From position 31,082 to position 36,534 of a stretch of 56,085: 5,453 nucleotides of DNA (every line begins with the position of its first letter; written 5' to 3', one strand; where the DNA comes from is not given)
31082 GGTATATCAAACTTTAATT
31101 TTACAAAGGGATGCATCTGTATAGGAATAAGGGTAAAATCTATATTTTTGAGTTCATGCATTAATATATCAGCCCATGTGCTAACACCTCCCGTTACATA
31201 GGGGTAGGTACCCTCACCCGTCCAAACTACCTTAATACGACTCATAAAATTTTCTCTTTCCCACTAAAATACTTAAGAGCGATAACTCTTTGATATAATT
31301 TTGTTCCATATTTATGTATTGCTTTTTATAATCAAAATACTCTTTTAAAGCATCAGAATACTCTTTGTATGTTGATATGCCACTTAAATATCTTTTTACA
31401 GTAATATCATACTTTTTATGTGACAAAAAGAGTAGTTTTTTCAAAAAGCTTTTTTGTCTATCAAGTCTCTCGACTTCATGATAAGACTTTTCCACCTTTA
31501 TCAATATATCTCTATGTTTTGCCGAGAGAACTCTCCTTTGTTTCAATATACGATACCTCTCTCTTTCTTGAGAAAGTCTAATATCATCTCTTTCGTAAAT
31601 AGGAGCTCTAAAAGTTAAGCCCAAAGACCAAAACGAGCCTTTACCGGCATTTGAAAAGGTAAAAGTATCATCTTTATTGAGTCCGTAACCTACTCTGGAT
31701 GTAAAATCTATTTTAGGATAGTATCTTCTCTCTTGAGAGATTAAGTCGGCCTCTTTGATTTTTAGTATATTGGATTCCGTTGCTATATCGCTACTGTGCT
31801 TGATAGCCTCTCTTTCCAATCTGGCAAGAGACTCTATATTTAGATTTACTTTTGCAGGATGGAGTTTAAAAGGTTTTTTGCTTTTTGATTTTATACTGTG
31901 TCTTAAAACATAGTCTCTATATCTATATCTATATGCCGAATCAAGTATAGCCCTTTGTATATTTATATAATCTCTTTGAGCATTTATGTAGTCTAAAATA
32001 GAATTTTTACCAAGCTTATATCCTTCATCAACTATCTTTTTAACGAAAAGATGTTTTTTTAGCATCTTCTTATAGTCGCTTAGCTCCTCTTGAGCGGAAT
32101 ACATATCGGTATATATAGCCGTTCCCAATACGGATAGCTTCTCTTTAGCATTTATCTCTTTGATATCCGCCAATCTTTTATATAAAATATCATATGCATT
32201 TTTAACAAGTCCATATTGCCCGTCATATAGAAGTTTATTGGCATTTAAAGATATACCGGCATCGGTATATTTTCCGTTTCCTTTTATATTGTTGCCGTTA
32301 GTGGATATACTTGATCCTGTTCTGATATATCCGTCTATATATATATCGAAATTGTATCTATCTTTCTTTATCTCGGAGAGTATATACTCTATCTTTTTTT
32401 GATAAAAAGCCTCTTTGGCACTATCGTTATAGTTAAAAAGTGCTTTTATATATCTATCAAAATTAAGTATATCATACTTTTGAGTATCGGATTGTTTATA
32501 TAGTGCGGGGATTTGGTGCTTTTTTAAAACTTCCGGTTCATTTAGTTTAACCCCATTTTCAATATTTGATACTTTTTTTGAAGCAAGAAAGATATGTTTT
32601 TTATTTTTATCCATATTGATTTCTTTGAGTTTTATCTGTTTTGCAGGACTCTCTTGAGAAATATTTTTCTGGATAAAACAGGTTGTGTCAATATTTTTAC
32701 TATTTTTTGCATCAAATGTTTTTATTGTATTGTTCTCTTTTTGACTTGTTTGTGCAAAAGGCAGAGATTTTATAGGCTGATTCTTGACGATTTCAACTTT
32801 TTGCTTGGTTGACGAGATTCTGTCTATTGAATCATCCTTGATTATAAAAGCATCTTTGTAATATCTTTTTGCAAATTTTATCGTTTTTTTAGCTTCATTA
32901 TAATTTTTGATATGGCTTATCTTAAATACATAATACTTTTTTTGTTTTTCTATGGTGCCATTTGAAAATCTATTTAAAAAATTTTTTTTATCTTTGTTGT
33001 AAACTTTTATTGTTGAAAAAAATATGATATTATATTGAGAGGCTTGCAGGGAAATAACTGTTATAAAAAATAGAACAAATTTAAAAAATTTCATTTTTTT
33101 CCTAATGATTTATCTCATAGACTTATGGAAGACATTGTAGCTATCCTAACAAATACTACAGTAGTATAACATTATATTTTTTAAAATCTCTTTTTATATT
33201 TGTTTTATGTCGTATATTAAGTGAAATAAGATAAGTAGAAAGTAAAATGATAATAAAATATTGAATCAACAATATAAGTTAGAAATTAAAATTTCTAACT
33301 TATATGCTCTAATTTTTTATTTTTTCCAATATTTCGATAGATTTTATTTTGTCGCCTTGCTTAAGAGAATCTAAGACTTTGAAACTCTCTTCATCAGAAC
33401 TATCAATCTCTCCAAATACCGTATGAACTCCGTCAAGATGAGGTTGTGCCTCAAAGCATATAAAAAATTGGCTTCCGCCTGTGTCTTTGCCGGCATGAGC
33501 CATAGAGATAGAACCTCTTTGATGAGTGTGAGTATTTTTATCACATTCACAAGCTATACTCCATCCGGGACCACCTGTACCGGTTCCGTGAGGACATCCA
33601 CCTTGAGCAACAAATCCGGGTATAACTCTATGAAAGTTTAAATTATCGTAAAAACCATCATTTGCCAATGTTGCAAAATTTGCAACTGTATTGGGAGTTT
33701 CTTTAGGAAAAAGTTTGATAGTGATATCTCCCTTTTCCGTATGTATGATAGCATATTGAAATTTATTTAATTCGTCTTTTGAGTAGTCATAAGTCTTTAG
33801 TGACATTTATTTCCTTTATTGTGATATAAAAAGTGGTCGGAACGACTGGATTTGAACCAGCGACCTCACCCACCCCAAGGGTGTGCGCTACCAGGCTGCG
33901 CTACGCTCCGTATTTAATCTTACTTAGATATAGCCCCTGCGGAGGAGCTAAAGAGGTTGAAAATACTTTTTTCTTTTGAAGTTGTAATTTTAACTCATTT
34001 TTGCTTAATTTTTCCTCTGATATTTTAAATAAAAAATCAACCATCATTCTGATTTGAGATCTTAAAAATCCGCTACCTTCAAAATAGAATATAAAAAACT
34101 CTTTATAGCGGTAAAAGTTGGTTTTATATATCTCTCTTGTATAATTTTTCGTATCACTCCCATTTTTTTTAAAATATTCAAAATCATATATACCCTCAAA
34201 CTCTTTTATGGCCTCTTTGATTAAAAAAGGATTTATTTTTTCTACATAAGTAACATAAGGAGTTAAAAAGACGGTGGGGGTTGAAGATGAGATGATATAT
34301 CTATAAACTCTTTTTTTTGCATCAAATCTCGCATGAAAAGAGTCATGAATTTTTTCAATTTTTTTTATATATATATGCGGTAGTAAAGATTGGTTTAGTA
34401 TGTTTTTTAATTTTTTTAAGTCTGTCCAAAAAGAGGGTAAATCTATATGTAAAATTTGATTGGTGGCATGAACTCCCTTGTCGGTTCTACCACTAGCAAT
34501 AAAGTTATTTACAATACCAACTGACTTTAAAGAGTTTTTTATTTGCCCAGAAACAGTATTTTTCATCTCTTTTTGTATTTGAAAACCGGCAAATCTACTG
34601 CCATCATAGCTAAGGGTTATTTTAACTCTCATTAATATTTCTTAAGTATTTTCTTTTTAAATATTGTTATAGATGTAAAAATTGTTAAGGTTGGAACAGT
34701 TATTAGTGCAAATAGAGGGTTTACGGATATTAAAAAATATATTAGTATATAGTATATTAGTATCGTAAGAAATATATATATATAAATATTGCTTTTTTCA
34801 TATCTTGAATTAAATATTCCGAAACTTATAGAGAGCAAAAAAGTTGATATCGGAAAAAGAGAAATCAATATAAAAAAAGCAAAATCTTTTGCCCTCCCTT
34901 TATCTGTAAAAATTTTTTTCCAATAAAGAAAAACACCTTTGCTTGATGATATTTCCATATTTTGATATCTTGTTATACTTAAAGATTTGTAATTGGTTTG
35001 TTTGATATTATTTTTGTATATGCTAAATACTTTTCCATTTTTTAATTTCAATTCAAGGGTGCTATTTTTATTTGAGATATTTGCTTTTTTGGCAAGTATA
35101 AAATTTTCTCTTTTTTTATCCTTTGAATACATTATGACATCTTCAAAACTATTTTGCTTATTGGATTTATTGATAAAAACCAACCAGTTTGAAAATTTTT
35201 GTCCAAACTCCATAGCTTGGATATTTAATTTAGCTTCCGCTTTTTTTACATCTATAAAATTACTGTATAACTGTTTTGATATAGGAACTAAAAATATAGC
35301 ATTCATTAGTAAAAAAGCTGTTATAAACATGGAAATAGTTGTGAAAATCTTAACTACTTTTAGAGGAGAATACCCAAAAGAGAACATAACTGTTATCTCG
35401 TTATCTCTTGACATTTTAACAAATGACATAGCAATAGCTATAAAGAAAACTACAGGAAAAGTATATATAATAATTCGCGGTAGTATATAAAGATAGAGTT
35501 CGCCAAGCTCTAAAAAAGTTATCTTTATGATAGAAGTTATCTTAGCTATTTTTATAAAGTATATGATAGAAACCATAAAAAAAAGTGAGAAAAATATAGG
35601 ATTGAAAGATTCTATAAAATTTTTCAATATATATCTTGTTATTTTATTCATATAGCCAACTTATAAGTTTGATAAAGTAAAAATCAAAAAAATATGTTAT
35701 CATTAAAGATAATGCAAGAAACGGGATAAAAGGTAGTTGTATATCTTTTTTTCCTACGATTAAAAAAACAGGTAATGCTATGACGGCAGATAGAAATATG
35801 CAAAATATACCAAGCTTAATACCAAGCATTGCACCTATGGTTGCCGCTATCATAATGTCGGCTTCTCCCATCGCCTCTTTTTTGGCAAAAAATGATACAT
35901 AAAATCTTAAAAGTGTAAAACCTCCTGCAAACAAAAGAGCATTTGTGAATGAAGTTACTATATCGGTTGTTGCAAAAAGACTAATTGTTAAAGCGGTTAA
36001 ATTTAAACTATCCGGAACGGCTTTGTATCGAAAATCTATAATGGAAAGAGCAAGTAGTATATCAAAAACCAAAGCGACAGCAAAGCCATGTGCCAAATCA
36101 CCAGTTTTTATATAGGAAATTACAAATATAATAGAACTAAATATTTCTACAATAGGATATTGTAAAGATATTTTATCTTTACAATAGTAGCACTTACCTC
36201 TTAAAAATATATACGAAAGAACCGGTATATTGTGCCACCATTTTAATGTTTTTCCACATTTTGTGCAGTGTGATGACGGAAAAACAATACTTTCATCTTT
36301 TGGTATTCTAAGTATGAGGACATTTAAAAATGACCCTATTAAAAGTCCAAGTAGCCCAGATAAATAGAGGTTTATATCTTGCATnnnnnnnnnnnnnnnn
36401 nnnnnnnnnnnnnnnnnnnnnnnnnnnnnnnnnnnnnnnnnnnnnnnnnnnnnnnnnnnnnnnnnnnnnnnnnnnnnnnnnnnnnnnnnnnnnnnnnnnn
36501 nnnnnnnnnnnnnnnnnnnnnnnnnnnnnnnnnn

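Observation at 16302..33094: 14-gene, tightly coupled operon fusing a Pel-type synthase core with a polyprenyl-phosphate-sugar/flippase/FemAB modification module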

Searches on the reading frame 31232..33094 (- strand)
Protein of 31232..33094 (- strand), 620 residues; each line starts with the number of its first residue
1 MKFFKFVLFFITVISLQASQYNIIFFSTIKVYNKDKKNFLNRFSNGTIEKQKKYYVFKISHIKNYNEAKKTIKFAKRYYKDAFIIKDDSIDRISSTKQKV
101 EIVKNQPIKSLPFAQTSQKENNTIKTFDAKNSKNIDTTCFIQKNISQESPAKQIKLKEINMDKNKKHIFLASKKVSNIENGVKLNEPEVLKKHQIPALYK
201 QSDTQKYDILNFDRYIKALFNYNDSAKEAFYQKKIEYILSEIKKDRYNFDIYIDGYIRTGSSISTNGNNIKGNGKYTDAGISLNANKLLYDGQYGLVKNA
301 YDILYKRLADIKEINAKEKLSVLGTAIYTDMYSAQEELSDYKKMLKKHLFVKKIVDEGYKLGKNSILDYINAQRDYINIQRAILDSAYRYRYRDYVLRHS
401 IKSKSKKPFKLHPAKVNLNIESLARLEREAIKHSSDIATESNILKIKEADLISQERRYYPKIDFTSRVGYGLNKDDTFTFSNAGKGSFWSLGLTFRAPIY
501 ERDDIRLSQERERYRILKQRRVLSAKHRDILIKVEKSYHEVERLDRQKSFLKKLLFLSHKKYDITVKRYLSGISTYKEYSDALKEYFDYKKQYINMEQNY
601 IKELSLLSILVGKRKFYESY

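Call 3: search_protein_families(library=pfam, proteins=[window:31232-33094:-], max_evalue=0.01)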
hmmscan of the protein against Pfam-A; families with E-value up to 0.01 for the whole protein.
window:31232-33094:- (620 aa): 1 family
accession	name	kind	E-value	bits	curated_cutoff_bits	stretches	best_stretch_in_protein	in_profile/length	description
PF02321.23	OEP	-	6.8e-27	94.9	22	2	424-612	2-187/187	Outer membrane efflux protein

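Call 5: search_protein_families(library=ncbifam, proteins=[window:31232-33094:-], max_evalue=0.01)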
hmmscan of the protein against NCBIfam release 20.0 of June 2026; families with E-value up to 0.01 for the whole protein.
window:31232-33094:- (620 aa): 3 families
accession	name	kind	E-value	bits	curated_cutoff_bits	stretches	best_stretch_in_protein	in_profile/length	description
TIGR01844.1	type_I_sec_TolC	subfamily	1.1e-10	41.1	225.15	1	419-601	210-387/414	TolC family outer membrane protein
TIGR01845.1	outer_NodT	subfamily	5.7e-06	25.4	210.05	1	435-603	284-449/460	efflux transporter outer membrane subunit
NF052390.1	efflux_OMP_AbuO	equivalog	3.3e-05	22.8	700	1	457-613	279-432/447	multidrug efflux outer membrane protein AbuO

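Call 29: search_solved_structures(query=window:31232-33094:-, max_evalue=0.01)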
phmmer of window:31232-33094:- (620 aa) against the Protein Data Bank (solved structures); distinct sequences matched with E-value up to 0.01: 16.
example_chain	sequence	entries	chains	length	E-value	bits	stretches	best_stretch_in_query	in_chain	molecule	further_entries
2wmz_A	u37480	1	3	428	0.00017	23.8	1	478-609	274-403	OUTER MEMBRANE PROTEIN TOLC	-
7ng8_A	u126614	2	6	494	0.00018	23.7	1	455-610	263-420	Outer membrane channel protein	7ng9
5bun_A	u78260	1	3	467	0.0005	22.2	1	462-602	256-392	Outer membrane protein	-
2xmn_A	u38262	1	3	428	0.00059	22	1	478-609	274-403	Outer membrane protein TolC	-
1ek9_A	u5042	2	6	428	0.00084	21.5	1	478-609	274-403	OUTER MEMBRANE PROTEIN TOLC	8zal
5v5s_A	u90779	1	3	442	0.00094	21.3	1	478-609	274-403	Outer membrane protein TolC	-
1tqq_A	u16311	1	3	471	0.0011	21.1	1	478-609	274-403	Outer membrane protein tolC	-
9qgy_A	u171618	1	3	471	0.0011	21.1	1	478-609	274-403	Outer membrane protein TolC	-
5nik_A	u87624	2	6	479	0.0011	21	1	478-609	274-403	Outer membrane protein TolC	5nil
9tg4_A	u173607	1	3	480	0.0012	21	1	479-609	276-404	Outer membrane protein TolC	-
5ng5_F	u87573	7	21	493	0.0012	20.9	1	479-609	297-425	Outer membrane protein TolC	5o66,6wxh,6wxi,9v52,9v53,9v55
8zar_G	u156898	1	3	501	0.0013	20.9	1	479-609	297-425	Outer membrane protein TolC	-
2vdd_A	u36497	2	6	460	0.0026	19.8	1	478-609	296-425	OUTER MEMBRANE PROTEIN TOLC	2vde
9j3d_A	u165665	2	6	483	0.0037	19.4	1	427-596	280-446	RND efflux system, OprJ-like protein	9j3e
5azs_A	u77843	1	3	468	0.0039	19.3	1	428-594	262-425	Outer membrane protein OprJ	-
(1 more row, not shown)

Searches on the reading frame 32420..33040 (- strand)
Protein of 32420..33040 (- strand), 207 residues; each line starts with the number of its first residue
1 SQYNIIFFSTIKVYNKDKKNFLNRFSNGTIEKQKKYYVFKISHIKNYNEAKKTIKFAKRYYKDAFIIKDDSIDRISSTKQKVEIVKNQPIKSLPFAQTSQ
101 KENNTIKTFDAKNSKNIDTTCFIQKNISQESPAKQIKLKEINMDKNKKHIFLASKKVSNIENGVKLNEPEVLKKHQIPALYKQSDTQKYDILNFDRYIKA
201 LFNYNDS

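Call 63: search_protein_families(library=pfam, proteins=[window:32420-33040:-], max_evalue=1)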
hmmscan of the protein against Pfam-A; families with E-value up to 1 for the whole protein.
seq(207 aa): 3 families
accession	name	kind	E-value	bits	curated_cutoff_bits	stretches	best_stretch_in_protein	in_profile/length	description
PF01467.32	CTP_transf_like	-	0.13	12.9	21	1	46-111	73-130/133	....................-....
PF04010.18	DUF357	-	0.14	12.6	29.4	1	42-72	19-51/73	Protein of unknown function (DUF357)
PF01782.24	RimM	-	0.66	10.7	23.5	0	7-53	27-73/84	RimM N-terminal domain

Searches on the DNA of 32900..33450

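Call 88: search_rna_families(source=window, start=32900, end=33450, threshold=evalue, max_evalue=1)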
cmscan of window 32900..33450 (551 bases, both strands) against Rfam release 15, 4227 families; matches with E-value up to 1: 1.
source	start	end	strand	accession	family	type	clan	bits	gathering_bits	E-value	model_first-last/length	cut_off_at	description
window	33270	33307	-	RF03714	MIR774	Gene; miRNA;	-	18.9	80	0.76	1-98/98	no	MIR774 microRNA precursor family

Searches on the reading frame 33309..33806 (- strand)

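Call 36: search_protein_families(library=pfam, proteins=[window:33309-33806:-], max_evalue=0.001)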
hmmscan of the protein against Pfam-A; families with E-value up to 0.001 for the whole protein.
window:33309-33806:- (165 aa): 1 family
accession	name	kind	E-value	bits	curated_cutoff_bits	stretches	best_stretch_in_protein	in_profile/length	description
PF00160.26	Pro_isomerase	-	7.8e-41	140.4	21.7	1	20-155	3-144/159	Cyclophilin type peptidyl-prolyl cis-trans isomerase/CLD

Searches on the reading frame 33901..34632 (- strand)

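Call 36: search_protein_families(library=pfam, proteins=[window:33901-34632:-], max_evalue=0.001)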
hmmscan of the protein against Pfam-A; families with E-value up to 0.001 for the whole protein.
window:33901-34632:- (243 aa): 1 family
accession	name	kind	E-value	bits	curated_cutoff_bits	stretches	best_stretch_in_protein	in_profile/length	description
PF01416.25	PseudoU_synth_1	-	3.7e-27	95.4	23.3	2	141-241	1-107/108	tRNA pseudouridine synthase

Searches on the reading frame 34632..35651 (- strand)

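Call 36: search_protein_families(library=pfam, proteins=[window:34632-35651:-], max_evalue=0.001)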
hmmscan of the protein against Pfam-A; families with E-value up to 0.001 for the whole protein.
window:34632-35651:- (339 aa): 1 family
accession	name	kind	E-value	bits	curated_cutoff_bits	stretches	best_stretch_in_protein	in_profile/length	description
PF03739.19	LptF_LptG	-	1.2e-36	127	27.9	1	6-330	1-350/353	Lipopolysaccharide export system permease LptF/LptG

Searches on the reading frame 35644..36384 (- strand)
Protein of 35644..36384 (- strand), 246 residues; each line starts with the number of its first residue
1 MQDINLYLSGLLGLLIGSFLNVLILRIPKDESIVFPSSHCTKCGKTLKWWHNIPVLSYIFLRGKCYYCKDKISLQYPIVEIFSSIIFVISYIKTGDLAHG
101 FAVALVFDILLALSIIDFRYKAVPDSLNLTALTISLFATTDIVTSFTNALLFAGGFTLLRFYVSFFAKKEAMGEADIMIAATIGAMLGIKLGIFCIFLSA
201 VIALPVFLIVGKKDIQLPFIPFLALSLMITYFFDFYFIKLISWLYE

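Call 36: search_protein_families(library=pfam, proteins=[window:35644-36384:-], max_evalue=0.001)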
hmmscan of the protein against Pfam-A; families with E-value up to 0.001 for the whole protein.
window:35644-36384:- (246 aa): 2 families
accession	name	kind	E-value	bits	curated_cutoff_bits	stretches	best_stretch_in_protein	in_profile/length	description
PF06750.18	A24_N_bact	-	1.4e-36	124.9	23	1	11-93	1-83/84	Bacterial Peptidase A24 N-terminal domain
PF01478.23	Peptidase_A24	-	2.4e-12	47.6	26.5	1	109-207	6-103/104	Type IV leader peptidase family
